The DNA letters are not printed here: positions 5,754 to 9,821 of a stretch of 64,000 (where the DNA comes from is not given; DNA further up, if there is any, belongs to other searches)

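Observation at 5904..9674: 1256-aa T9SS cargo built from five copies of an unrecognised ~170-aa module ('RESPT…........-S-DGG-TWS') plus a He_PIG Ig domain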

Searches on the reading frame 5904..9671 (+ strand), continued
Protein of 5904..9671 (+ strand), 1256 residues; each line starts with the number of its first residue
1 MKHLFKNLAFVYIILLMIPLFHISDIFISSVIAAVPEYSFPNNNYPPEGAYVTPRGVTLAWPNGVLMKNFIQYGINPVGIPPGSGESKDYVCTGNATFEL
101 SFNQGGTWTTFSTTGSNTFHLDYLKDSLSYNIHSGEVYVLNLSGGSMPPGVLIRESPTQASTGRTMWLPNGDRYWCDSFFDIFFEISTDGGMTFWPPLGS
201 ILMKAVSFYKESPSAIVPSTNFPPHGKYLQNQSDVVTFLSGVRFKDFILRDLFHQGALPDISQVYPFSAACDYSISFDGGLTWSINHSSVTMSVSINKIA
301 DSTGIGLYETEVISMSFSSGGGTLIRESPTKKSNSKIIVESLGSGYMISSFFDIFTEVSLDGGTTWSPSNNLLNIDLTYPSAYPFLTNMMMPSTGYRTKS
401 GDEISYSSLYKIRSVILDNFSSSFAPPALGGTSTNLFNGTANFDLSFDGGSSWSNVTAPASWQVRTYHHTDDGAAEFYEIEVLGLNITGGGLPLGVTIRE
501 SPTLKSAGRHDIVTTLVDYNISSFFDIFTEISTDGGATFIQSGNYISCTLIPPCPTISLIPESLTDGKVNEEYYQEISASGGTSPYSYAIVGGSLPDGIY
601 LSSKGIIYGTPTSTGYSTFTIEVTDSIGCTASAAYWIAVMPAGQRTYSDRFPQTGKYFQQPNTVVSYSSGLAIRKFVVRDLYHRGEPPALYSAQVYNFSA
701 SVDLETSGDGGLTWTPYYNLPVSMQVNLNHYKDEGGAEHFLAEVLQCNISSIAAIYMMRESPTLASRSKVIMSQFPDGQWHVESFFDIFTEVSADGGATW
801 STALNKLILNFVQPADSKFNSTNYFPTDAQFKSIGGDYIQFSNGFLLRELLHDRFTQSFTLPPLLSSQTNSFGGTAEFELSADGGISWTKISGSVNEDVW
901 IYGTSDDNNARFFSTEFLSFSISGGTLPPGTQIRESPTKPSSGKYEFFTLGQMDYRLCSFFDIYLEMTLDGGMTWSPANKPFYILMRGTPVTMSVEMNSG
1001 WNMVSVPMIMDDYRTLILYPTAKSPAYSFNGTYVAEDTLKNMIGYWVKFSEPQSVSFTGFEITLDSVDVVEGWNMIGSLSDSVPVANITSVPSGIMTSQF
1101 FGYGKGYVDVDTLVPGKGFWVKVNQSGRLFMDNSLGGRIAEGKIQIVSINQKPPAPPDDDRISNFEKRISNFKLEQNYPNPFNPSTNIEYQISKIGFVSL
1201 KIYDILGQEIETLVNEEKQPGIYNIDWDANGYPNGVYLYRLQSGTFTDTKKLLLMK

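Call 37: find_encoding_contigs(protein=P0266, flank=10000, max_places=3)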
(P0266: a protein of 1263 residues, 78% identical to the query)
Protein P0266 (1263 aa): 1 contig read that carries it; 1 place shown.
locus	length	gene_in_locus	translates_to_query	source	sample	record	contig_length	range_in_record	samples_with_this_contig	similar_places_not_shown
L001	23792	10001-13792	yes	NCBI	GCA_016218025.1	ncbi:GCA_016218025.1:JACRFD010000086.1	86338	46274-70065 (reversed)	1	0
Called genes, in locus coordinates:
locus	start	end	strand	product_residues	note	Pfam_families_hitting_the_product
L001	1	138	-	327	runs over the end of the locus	PF00580:UvrD-helicase, PF13604:AAA_30 (faint), PF13245:AAA_19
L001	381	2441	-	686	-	PF16254:DUF4910 (faint), PF04389:Peptidase_M28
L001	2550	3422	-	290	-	-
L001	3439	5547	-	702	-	PF01433:Peptidase_M1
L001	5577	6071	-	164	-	PF06271:RDD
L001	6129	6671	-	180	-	PF18306:LDcluster4, PF03641:Lysine_decarbox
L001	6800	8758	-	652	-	PF07715:Plug, PF14121:Porin_10 (weak), PF00593:TonB_dep_Rec_b-barrel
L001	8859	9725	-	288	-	PF00288:GHMP_kinases_N, PF08544:GHMP_kinases_C (weak)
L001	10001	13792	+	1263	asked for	PF21471:Reelin_subrepeat-B (faint), PF02012:BNR (faint), PF05345:He_PIG, PF18962:Por_Secre_tail (weak)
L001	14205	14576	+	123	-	-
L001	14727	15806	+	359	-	PF07494:Reg_prop (weak)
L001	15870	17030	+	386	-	PF20434:BD-FAE (faint), PF07661:MORN_2 (faint), PF00756:Esterase (faint), PF10503:Esterase_PHB (faint), PF02230:Abhydrolase_2, PF01738:DLH, PF12146:Hydrolase_4 (faint), PF00326:Peptidase_S9 (weak)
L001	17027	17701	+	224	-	-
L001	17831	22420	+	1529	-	PF05547:Peptidase_M6, PF07610:DUF1573 (faint), PF22544:HYDIN_VesB_CFA65-like_Ig (faint)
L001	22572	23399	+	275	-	PF00793:DAHP_synth_1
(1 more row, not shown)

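Call 64: predict_structure(alignment_id=A3)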
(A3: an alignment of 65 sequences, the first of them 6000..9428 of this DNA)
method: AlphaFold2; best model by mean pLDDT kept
length: 1143 residues; sequences in the alignment: 65
mean_pLDDT: 90.5   pTM: 0.53
mean pLDDT of the five models: 90.5, 89.7, 89.7, 89.6, 88.4
residues with pLDDT >= 90: 850; 70-90: 263; 50-70: 7; < 50: 23
segments of 3 or more residues with pLDDT < 50: 1103-1108, 1128-1143
pLDDT, mean of each block of 10 residues (from residue 1): 80 92 90 93 89 93 93 93 94 86 94 93 94 90 92 94 94 90 94 94 92 95 92 96 94 94 91 91 93 93 93 91 95 94 95 91 89 92 94 95 97 94 96 96 95 95 95 94 91 95 94 92 86 90 93 92 95 94 94 88 94 91 88 91 91 94 94 90 88 96 92 93 90 93 87 94 91 93 82 84 84 92 90 92 93 90 93 89 93 92 90 85 84 93 91 82 93 90 92 91 93 95 89 89 93 88 92 90 96 91 53 90 69 40 38
secondary structure, 60 per line:
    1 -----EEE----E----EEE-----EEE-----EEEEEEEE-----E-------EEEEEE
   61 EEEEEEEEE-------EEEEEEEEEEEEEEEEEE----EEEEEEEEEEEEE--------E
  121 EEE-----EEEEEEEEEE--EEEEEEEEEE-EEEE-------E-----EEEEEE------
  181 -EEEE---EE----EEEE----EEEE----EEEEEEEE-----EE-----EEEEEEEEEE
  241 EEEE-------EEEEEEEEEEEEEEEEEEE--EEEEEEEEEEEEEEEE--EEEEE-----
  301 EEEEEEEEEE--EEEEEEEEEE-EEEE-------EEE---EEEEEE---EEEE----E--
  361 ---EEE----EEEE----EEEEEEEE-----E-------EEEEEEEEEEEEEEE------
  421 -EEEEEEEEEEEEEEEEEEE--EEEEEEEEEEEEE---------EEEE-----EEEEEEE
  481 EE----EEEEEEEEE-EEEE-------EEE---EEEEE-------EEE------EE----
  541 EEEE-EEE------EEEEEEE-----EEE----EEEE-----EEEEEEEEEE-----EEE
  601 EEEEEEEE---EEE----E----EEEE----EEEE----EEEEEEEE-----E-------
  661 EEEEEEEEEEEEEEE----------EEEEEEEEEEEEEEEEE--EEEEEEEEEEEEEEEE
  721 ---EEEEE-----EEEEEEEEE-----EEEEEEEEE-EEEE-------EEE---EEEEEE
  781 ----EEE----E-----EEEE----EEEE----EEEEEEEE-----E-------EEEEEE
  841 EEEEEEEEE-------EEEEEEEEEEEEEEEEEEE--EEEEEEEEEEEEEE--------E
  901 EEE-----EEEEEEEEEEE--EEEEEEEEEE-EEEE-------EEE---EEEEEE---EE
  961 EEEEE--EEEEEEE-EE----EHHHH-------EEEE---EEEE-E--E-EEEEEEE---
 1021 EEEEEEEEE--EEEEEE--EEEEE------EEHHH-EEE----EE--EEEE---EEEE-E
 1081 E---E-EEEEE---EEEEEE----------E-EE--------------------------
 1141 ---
elements in order (helices of 4 or more, strands of 3 or more residues): E6-8 E18-20 E26-28 E34-41 E55-69 E77-94 E99-111 E120-123 E129-138 E141-150 E152-155 E169-174 E182-185 E195-198 E203-206 E211-218 E231-244 E252-270 E273-288 E291-295 E301-310 E313-322 E324-327 E335-337 E341-346 E350-353 E364-366 E371-374 E379-386 E400-414 E422-440 E443-455 E465-468 E474-482 E487-495 E497-500 E508-510 E514-518 E526-528 E541-544 E546-548 E555-561 E567-569 E574-577 E583-592 E598-608 E612-614 E624-627 E632-635 E640-647 E661-675 E686-702 E705-720 E724-728 E734-742 E748-756 E758-761 E769-771 E775-780 E785-787 E798-801 E806-809 E814-821 E835-849 E857-875 E878-891 E900-903 E909-919 E922-931 E933-936 E944-946 E950-955 E959-965 E968-974 H983-986 E994-997 E1001-1004 E1011-1017 E1021-1029 E1032-1037 E1040-1044 E1057-1059 E1068-1071 E1075-1078 E1087-1091 E1095-1100
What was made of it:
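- The full-length pTM of 0.53 does not establish a rigid arrangement of the copies (call 64).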

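Call 66: fold_search(model_id=the predicted structure, library=pdb)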
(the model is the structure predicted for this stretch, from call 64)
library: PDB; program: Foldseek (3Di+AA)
matches with E <= 10: 1021; with E <= 0.001: 34
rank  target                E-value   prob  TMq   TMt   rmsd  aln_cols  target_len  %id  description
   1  7r5k_10               6.0e-07  0.66  0.08  0.05  64.5      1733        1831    8  Human nuclear pore complex (constricted) (released 2022-06-22)
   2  9ijj_h                1.7e-06  0.35  0.06  0.05  54.7      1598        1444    8  In situ structure of the central apparatus in mouse sperm axoneme. (released 2025-06-04)
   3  6ffy_A                2.1e-06  0.87  0.07  0.09  28.0       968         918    9  Structure of the mouse SorCS2-NGF complex (released 2018-08-01)
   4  4m00_A                3.0e-06  0.99  0.08  0.17  33.3       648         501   10  Crystal structure of the ligand binding region of staphylococcal adhesion SraP (released 2014-06-18)
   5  9ijj_4G               3.2e-06  0.44  0.08  0.03  70.8      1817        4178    7  In situ structure of the central apparatus in mouse sperm axoneme. (released 2025-06-04)
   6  9ijj_4H               6.4e-06  0.41  0.07  0.03  64.0      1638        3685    8  In situ structure of the central apparatus in mouse sperm axoneme. (released 2025-06-04)
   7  7sqc_O0               1.3e-05  0.60  0.08  0.08  48.2      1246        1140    8  Ciliary C1 central pair apparatus isolated from Chlamydomonas reinhardtii (released 2022-04-13)
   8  1l3w                  1.5e-05  0.97  0.08  0.15  39.0       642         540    9  C-cadherin Ectodomain (released 2002-04-26)
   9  4m03                  3.2e-05  1.00  0.08  0.48  12.4       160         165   19  C-terminal fragment(residues 576-751) of binding region of SraP (released 2014-06-18)
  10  7a7d_a                3.3e-05  0.98  0.08  0.16  38.5       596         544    9  Cadherin fit into cryo-ET map (released 2020-12-23)
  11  6pgw                  3.4e-05  1.00  0.09  0.19  32.2       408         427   12  Crystal structure of zebrafish Protocadherin-19 EC3-6 (released 2020-12-30)
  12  5iry_A                3.6e-05  0.99  0.07  0.14  39.8       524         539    8  Crystal structure of human Desmocollin-1 ectodomain (released 2016-06-22)
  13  4aq1_A                4.9e-05  0.84  0.10  0.14  29.0       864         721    9  Structure of the SbsB S-layer protein of Geobacillus stearothermophilus PV72p2 in complex with nanobody KB6 (released 2012-06-13)
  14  8d40_A                6.1e-05  0.99  0.08  0.20  29.1       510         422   12  Crystal structure of human CELSR1 EC1-4 (released 2023-08-30)
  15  6iaa_A                6.7e-05  0.51  0.08  0.10  52.2      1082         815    9  hRobo2 ectodomain (released 2019-03-13)
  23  4m02                  2.5e-04  1.00  0.07  0.45   3.0        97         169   25  Middle fragment(residues 494-663) of the binding region of SraP (released 2014-06-18)
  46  8uf4_A                1.5e-03  1.00  0.07  0.45   3.9       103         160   19  Crystal structure of wildtype dystroglycan proteolytic domain (juxtamembrane domain) (released 2024-09-11)
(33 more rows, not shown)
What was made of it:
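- SorCS2 appears among the full-length Foldseek hits (E 2e-6, but TM 0.07, rmsd 28 A; call 66).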
